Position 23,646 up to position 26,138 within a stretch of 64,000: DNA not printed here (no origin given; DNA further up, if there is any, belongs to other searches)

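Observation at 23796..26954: ABC-2 exporter whose permease is covalently fused to a metal-dependent amidohydrolase domain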

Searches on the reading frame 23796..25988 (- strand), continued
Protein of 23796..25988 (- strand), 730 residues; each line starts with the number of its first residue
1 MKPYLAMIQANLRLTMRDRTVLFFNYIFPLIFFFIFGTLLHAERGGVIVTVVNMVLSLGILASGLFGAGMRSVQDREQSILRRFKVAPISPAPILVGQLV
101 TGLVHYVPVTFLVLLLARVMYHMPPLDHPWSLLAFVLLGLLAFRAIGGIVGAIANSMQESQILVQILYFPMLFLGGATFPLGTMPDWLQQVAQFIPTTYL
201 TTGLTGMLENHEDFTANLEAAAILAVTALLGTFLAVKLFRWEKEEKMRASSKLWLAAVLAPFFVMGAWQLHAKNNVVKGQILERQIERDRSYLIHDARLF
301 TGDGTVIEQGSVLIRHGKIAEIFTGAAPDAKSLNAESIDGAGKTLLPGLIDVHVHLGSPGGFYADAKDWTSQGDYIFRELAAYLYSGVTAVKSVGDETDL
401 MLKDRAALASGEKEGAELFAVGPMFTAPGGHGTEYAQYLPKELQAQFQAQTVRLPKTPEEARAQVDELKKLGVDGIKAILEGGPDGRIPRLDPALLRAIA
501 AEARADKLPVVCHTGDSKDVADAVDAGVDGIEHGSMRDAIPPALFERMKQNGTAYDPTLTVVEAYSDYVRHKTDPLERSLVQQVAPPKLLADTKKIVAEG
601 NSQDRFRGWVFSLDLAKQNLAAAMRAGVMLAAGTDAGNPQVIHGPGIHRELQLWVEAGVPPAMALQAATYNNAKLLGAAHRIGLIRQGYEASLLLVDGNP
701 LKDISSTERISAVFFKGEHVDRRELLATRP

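Call 5: find_homologous_proteins(query=window:23796-25988:-, max_evalue=1e-10)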
Query window:23796-25988:- (730 aa): 3763 proteins with E <= 1e-10 among 8000 candidates; the best 120 are listed.
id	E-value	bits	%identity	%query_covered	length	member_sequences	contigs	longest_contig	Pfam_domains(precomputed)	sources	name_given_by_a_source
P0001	0.0e+0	1631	100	100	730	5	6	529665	PF07969.18,PF01061.30,PF01979.27,PF12698.14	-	-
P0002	0.0e+0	1413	86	99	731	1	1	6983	PF07969.18,PF01061.30,PF01979.27,PF12698.14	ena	-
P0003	0.0e+0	1343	82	99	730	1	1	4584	PF07969.18,PF01061.30,PF01979.27,PF12698.14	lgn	-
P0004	0.0e+0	1341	82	99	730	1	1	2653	PF07969.18,PF01061.30,PF01979.27,PF12698.14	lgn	-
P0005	0.0e+0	1330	81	99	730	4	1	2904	PF07969.18,PF01061.30,PF01979.27,PF12698.14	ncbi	-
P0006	0.0e+0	1324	82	99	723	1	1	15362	PF07969.18,PF01061.30,PF01979.27,PF12698.14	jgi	jgi:imidazolonepropionase-like amidohydrolase/ABC-type polysaccharide/polyol phosphate export permea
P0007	0.0e+0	1306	80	99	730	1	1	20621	PF07969.18,PF01061.30,PF01979.27,PF12698.14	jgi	jgi:imidazolonepropionase-like amidohydrolase/ABC-type multidrug transport system permease subunit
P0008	0.0e+0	1296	79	100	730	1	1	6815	PF07969.18,PF01061.30,PF01979.27,PF12698.14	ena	-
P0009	0.0e+0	1294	79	99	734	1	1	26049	PF07969.18,PF01061.30,PF01979.27,PF12698.14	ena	-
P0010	0.0e+0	1267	77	100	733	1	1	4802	PF07969.18,PF01061.30,PF01979.27,PF12698.14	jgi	jgi:imidazolonepropionase-like amidohydrolase/ABC-type multidrug transport system permease subunit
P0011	0.0e+0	1193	74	99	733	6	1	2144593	PF07969.18,PF01061.30,PF01979.27,PF12698.14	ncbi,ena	-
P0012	0.0e+0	1179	73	99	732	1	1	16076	PF07969.18,PF01061.30,PF01979.27,PF12698.14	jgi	jgi:imidazolonepropionase-like amidohydrolase/ABC-type multidrug transport system permease subunit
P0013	0.0e+0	1136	71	99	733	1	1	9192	PF07969.18,PF01061.30,PF01979.27,PF12698.14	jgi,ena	-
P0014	0.0e+0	1131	70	99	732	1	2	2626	PF07969.18,PF01061.30,PF01979.27,PF12698.14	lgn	-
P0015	0.0e+0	1130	70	99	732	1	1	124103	PF07969.18,PF01061.30,PF01979.27,PF12698.14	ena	-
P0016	0.0e+0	1130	69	99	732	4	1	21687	PF07969.18,PF01061.30,PF01979.27,PF12698.14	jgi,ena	jgi:imidazolonepropionase-like amidohydrolase/ABC-type multidrug transport system permease subunit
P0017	0.0e+0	1129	71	99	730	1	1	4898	PF07969.18,PF01061.30,PF01979.27,PF12698.14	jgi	jgi:imidazolonepropionase-like amidohydrolase/ABC-type multidrug transport system permease subunit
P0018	0.0e+0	1126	71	99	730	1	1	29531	PF07969.18,PF01061.30,PF01979.27,PF12698.14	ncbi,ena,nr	ncbi:MAG TPA: amidohydrolase family protein [Bryobacteraceae bacterium]|nr:amidohydrolase family pro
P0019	0.0e+0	1125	69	99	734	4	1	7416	PF07969.18,PF01061.30,PF01979.27,PF12698.14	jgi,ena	jgi:imidazolonepropionase-like amidohydrolase/ABC-type multidrug transport system permease subunit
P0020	0.0e+0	1125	71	99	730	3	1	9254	PF07969.18,PF01061.30,PF01979.27,PF12698.14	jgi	jgi:imidazolonepropionase-like amidohydrolase/ABC-type multidrug transport system permease subunit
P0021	0.0e+0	1124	70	99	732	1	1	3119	PF07969.18,PF01061.30,PF01979.27,PF12698.14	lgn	-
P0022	0.0e+0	1123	71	99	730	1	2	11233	PF07969.18,PF01061.30,PF01979.27,PF12698.14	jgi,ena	-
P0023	0.0e+0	1121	68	100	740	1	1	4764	PF07969.18,PF01061.30,PF01979.27,PF12698.14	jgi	jgi:imidazolonepropionase-like amidohydrolase/ABC-type multidrug transport system permease subunit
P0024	0.0e+0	1118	69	99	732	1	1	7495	PF07969.18,PF01061.30,PF01979.27,PF12698.14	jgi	jgi:imidazolonepropionase-like amidohydrolase/ABC-type multidrug transport system permease subunit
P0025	0.0e+0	1117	71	99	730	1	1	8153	PF07969.18,PF01061.30,PF01979.27,PF12698.14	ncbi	-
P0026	0.0e+0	1117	71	100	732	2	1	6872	PF07969.18,PF01061.30,PF01979.27,PF12698.14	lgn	-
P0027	0.0e+0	1116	70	99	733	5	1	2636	PF07969.18,PF01061.30,PF01979.27,PF12698.14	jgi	jgi:imidazolonepropionase-like amidohydrolase/ABC-type multidrug transport system permease subunit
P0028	0.0e+0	1112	69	99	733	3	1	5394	PF07969.18,PF01061.30,PF01979.27,PF12698.14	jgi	jgi:imidazolonepropionase-like amidohydrolase/ABC-type multidrug transport system permease subunit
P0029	0.0e+0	1108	68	99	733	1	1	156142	PF07969.18,PF01061.30,PF01979.27,PF12698.14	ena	-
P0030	0.0e+0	1105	68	99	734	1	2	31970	PF07969.18,PF01061.30,PF01979.27,PF12698.14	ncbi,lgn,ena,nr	ncbi:MAG: amidohydrolase family protein [Acidobacteriia bacterium]|nr:amidohydrolase family protein 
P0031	0.0e+0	1105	68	99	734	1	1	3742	PF07969.18,PF01061.30,PF01979.27,PF12698.14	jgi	jgi:imidazolonepropionase-like amidohydrolase/ABC-type multidrug transport system permease subunit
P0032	0.0e+0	1105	69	99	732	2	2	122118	PF07969.18,PF01061.30,PF01979.27,PF12698.14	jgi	jgi:imidazolonepropionase-like amidohydrolase/ABC-type multidrug transport system permease subunit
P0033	0.0e+0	1100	69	99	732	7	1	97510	PF07969.18,PF01061.30,PF01979.27,PF12698.14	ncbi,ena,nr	ncbi:MAG TPA: amidohydrolase family protein [Bryobacteraceae bacterium]|nr:amidohydrolase family pro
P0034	0.0e+0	1097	69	99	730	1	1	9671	PF07969.18,PF01061.30,PF01979.27,PF12698.14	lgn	-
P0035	0.0e+0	1097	69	99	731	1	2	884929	PF07969.18,PF01061.30,PF01979.27,PF12698.14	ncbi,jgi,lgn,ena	jgi:imidazolonepropionase-like amidohydrolase/ABC-type multidrug transport system permease subunit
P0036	0.0e+0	1096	66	100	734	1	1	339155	PF07969.18,PF01061.30,PF01979.27,PF12698.14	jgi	jgi:imidazolonepropionase-like amidohydrolase/ABC-type multidrug transport system permease subunit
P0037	0.0e+0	1094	68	99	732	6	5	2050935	PF07969.18,PF01061.30,PF01979.27,PF12698.14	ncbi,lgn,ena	-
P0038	0.0e+0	1091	67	100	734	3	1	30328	PF07969.18,PF01061.30,PF01979.27,PF12698.14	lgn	-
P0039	0.0e+0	1089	67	99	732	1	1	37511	PF07969.18,PF01061.30,PF01979.27,PF12698.14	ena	-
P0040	0.0e+0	1087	68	99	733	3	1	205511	PF07969.18,PF01061.30,PF01979.27,PF12698.14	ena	-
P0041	0.0e+0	1084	67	99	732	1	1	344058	PF07969.18,PF01061.30,PF01979.27,PF12698.14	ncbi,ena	-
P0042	0.0e+0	1083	66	99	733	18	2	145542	PF07969.18,PF01061.30,PF01979.27,PF12698.14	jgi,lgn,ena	jgi:imidazolonepropionase-like amidohydrolase/ABC-type multidrug transport system permease subunit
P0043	0.0e+0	1080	67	99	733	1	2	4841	PF07969.18,PF01061.30,PF01979.27,PF12698.14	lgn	-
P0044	0.0e+0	1077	68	99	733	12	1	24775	PF07969.18,PF01061.30,PF01979.27,PF12698.14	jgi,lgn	jgi:imidazolonepropionase-like amidohydrolase/ABC-type multidrug transport system permease subunit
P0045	0.0e+0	1075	66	99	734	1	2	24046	PF07969.18,PF01061.30,PF01979.27,PF12698.14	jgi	jgi:imidazolonepropionase-like amidohydrolase/ABC-type multidrug transport system permease subunit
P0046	0.0e+0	1071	66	99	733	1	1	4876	PF07969.18,PF01061.30,PF01979.27,PF12698.14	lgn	-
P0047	0.0e+0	1069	66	99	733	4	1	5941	PF07969.18,PF01061.30,PF01979.27,PF12698.14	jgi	jgi:imidazolonepropionase-like amidohydrolase/ABC-type multidrug transport system permease subunit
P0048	0.0e+0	1069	67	99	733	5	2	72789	PF07969.18,PF01061.30,PF01979.27,PF12698.14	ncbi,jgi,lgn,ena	ncbi:MAG: amidohydrolase family protein [Bryobacteraceae bacterium]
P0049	0.0e+0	1066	65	100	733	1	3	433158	PF07969.18,PF01061.30,PF01979.27,PF12698.14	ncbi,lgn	-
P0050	0.0e+0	1065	65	99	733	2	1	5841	PF07969.18,PF01061.30,PF01979.27,PF12698.14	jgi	-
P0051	0.0e+0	1063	65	99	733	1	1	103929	PF07969.18,PF01061.30,PF01979.27,PF12698.14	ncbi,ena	-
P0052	0.0e+0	1060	65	99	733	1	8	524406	PF07969.18,PF01061.30,PF01979.27,PF12698.14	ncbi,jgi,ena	jgi:imidazolonepropionase-like amidohydrolase/ABC-type multidrug transport system permease subunit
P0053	0.0e+0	1059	65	99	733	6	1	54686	PF07969.18,PF01061.30,PF01979.27,PF12698.14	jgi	jgi:imidazolonepropionase-like amidohydrolase/ABC-type multidrug transport system permease subunit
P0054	0.0e+0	1058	65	99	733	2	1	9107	PF07969.18,PF01061.30,PF01979.27,PF12698.14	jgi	jgi:imidazolonepropionase-like amidohydrolase/ABC-type multidrug transport system permease subunit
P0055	0.0e+0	1058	66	99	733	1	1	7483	PF07969.18,PF01061.30,PF01979.27,PF12698.14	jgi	jgi:imidazolonepropionase-like amidohydrolase/ABC-type multidrug transport system permease subunit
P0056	0.0e+0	1051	65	99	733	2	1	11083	PF07969.18,PF01061.30,PF01979.27,PF12698.14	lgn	-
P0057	0.0e+0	1050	66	97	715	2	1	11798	PF07969.18,PF01061.30,PF01979.27,PF12698.14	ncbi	-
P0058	0.0e+0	1050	65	99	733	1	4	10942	PF07969.18,PF01061.30,PF01979.27,PF12698.14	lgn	-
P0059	0.0e+0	1049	65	99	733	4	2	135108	PF07969.18,PF01061.30,PF01979.27,PF12698.14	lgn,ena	-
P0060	0.0e+0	1044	65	99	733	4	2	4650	PF07969.18,PF01061.30,PF01979.27,PF12698.14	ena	-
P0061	0.0e+0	1042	65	99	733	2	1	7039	PF07969.18,PF01061.30,PF01979.27,PF12698.14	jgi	jgi:imidazolonepropionase-like amidohydrolase/ABC-type multidrug transport system permease subunit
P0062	0.0e+0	1042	64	99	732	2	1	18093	PF07969.18,PF01061.30,PF01979.27,PF12698.14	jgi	jgi:imidazolonepropionase-like amidohydrolase/ABC-type multidrug transport system permease subunit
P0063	0.0e+0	1038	70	91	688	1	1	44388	PF07969.18,PF01061.30,PF01979.27,PF12698.14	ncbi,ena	-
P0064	0.0e+0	1035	63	99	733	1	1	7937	PF07969.18,PF01061.30,PF01979.27,PF12698.14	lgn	-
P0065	0.0e+0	1035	64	99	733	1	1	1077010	PF07969.18,PF01061.30,PF01979.27,PF12698.14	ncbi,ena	-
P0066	0.0e+0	1028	65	99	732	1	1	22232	PF07969.18,PF01061.30,PF01979.27,PF12698.14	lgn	-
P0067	0.0e+0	1028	63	99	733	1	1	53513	PF07969.18,PF01061.30,PF01979.27,PF12698.14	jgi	jgi:imidazolonepropionase-like amidohydrolase/ABC-type multidrug transport system permease subunit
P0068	0.0e+0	1026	64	99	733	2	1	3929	PF07969.18,PF01061.30,PF01979.27,PF12698.14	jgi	jgi:imidazolonepropionase-like amidohydrolase/ABC-type multidrug transport system permease subunit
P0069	0.0e+0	1026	63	99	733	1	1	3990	PF07969.18,PF01061.30,PF01979.27,PF12698.14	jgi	-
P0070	0.0e+0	1026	63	99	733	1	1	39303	PF07969.18,PF01061.30,PF01979.27,PF12698.14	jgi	jgi:imidazolonepropionase-like amidohydrolase/ABC-type multidrug transport system permease subunit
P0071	0.0e+0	1025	64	99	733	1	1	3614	PF07969.18,PF01061.30,PF01979.27,PF12698.14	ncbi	-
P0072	0.0e+0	1025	64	99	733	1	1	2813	PF07969.18,PF01061.30,PF01979.27,PF12698.14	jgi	-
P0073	0.0e+0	1024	63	99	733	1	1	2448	PF07969.18,PF01061.30,PF01979.27,PF12698.14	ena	-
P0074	0.0e+0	1024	64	99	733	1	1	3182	PF07969.18,PF01061.30,PF01979.27,PF12698.14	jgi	jgi:imidazolonepropionase-like amidohydrolase/ABC-type multidrug transport system permease subunit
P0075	0.0e+0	1024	64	99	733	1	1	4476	PF07969.18,PF01061.30,PF01979.27,PF12698.14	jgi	jgi:imidazolonepropionase-like amidohydrolase/ABC-type multidrug transport system permease subunit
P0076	0.0e+0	1021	64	99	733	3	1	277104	PF07969.18,PF01061.30,PF01979.27,PF12698.14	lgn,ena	-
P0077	0.0e+0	1021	64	99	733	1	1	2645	PF07969.18,PF01061.30,PF01979.27,PF12698.14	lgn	-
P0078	0.0e+0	1021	63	99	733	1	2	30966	PF07969.18,PF01061.30,PF01979.27,PF12698.14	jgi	jgi:imidazolonepropionase-like amidohydrolase/ABC-type multidrug transport system permease subunit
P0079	0.0e+0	1020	65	99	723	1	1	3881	PF07969.18,PF01061.30,PF01979.27,PF12698.14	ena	-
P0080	0.0e+0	1020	64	99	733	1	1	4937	PF07969.18,PF01061.30,PF01979.27,PF12698.14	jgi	jgi:imidazolonepropionase-like amidohydrolase/ABC-type multidrug transport system permease subunit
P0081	0.0e+0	1020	65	99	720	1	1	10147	PF07969.18,PF01061.30,PF01979.27,PF12698.14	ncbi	-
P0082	0.0e+0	1020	63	99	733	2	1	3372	PF07969.18,PF01061.30,PF01979.27,PF12698.14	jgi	jgi:imidazolonepropionase-like amidohydrolase/ABC-type multidrug transport system permease subunit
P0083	0.0e+0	1020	64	99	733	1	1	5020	PF07969.18,PF01061.30,PF01979.27,PF12698.14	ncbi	ncbi:MAG: amidohydrolase family protein [Bryobacteraceae bacterium]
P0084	0.0e+0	1019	64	99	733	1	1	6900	PF07969.18,PF01061.30,PF01979.27,PF12698.14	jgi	jgi:imidazolonepropionase-like amidohydrolase/ABC-type multidrug transport system permease subunit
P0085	0.0e+0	1019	63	99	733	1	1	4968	PF07969.18,PF01061.30,PF01979.27,PF12698.14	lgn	-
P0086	0.0e+0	1018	64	99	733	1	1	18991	PF07969.18,PF01061.30,PF01979.27,PF12698.14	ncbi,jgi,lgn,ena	jgi:imidazolonepropionase-like amidohydrolase/ABC-type multidrug transport system permease subunit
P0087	0.0e+0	1018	64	99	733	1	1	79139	PF07969.18,PF01061.30,PF01979.27,PF12698.14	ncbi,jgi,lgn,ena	jgi:imidazolonepropionase-like amidohydrolase/ABC-type multidrug transport system permease subunit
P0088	0.0e+0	1017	63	99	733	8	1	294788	PF07969.18,PF01061.30,PF01979.27,PF12698.14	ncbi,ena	-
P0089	0.0e+0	1014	63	99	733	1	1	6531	PF07969.18,PF01061.30,PF01979.27,PF12698.14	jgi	jgi:imidazolonepropionase-like amidohydrolase/ABC-type multidrug transport system permease subunit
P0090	0.0e+0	1014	63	99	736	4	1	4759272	PF07969.18,PF01061.30,PF01979.27,PF12698.14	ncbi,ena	-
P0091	0.0e+0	1014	63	99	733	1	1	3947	PF07969.18,PF01061.30,PF01979.27,PF12698.14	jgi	-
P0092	1.7e-297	1007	63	99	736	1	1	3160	PF07969.18,PF01061.30,PF01979.27,PF12698.14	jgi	jgi:imidazolonepropionase-like amidohydrolase/ABC-type multidrug transport system permease subunit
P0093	2.3e-297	1006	64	99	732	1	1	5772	PF07969.18,PF01061.30,PF01979.27,PF12698.14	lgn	-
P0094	2.8e-297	1006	62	99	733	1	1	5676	PF07969.18,PF01061.30,PF01979.27,PF12698.14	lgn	-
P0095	2.9e-296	1002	62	99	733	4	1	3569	PF07969.18,PF01061.30,PF01979.27,PF12698.14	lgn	-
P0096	5.1e-296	1002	63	99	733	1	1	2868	PF07969.18,PF01061.30,PF01979.27,PF12698.14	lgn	-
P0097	1.9e-295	1000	63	99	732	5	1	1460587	PF07969.18,PF01061.30,PF01979.27,PF12698.14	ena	-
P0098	5.3e-295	998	63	99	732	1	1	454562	PF07969.18,PF01061.30,PF01979.27,PF12698.14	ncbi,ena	-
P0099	6.2e-295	998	62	99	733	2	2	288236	PF07969.18,PF01061.30,PF01979.27,PF12698.14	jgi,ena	jgi:imidazolonepropionase-like amidohydrolase/ABC-type multidrug transport system permease subunit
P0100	1.8e-294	996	62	100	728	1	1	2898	PF07969.18,PF01061.30,PF01979.27,PF12698.14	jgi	jgi:imidazolonepropionase-like amidohydrolase/ABC-type multidrug transport system permease subunit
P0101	2.9e-294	996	63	99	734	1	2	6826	PF07969.18,PF01061.30,PF01979.27,PF12698.14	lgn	-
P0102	5.3e-294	995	64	99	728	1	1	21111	PF07969.18,PF01061.30,PF01979.27,PF12698.14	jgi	jgi:imidazolonepropionase-like amidohydrolase/ABC-type multidrug transport system permease subunit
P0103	6.7e-294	995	63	99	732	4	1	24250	PF07969.18,PF01061.30,PF01979.27,PF12698.14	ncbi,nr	ncbi:MAG TPA: amidohydrolase family protein [Bryobacteraceae bacterium]|nr:amidohydrolase family pro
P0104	2.2e-292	990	62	99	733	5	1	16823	PF07969.18,PF01061.30,PF01979.27,PF12698.14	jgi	jgi:imidazolonepropionase-like amidohydrolase/ABC-type multidrug transport system permease subunit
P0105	2.7e-292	989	62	99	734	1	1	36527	PF07969.18,PF01061.30,PF01979.27,PF12698.14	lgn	-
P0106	1.6e-291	987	63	99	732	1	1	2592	PF07969.18,PF01061.30,PF01979.27,PF12698.14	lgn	-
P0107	1.8e-290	983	62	99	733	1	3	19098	PF07969.18,PF01061.30,PF01979.27,PF12698.14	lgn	-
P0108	7.6e-290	981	62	99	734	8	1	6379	PF07969.18,PF01061.30,PF01979.27,PF12698.14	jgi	jgi:imidazolonepropionase-like amidohydrolase/ABC-type multidrug transport system permease subunit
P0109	7.7e-290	981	61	99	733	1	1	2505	PF07969.18,PF01061.30,PF01979.27,PF12698.14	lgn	-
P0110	1.0e-289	981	62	99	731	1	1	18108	PF07969.18,PF01061.30,PF01979.27,PF12698.14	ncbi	-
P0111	2.3e-288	976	62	99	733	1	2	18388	PF07969.18,PF01061.30,PF01979.27,PF12698.14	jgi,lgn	jgi:imidazolonepropionase-like amidohydrolase/ABC-type multidrug transport system permease subunit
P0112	1.4e-287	974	61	100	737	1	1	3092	PF07969.18,PF01061.30,PF01979.27,PF12698.14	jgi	jgi:imidazolonepropionase-like amidohydrolase/ABC-type multidrug transport system permease subunit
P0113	2.0e-287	973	62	99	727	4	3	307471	PF07969.18,PF01061.30,PF01979.27,PF12698.14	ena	-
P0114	3.1e-287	973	61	99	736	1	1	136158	PF07969.18,PF01061.30,PF01979.27,PF12698.14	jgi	jgi:imidazolonepropionase-like amidohydrolase/ABC-type multidrug transport system permease subunit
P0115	4.3e-287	972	63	99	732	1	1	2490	PF07969.18,PF01061.30,PF01979.27,PF12698.14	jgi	jgi:imidazolonepropionase-like amidohydrolase/ABC-type multidrug transport system permease subunit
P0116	1.3e-286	971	61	100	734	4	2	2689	PF07969.18,PF01061.30,PF01979.27,PF12698.14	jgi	jgi:imidazolonepropionase-like amidohydrolase/ABC-type transport system involved in cytochrome c bio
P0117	4.1e-286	969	61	99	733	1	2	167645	PF07969.18,PF01061.30,PF01979.27,PF12698.14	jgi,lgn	jgi:imidazolonepropionase-like amidohydrolase/ABC-type multidrug transport system permease subunit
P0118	1.2e-285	967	60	99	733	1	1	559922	PF07969.18,PF01061.30,PF01979.27,PF12698.14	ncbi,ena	-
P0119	1.1e-284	964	61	99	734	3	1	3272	PF07969.18,PF01061.30,PF01979.27,PF12698.14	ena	-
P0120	1.2e-284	964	60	100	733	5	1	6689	PF07969.18,PF01061.30,PF01979.27,PF12698.14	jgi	jgi:imidazolonepropionase-like amidohydrolase/ABC-type multidrug transport system permease subunit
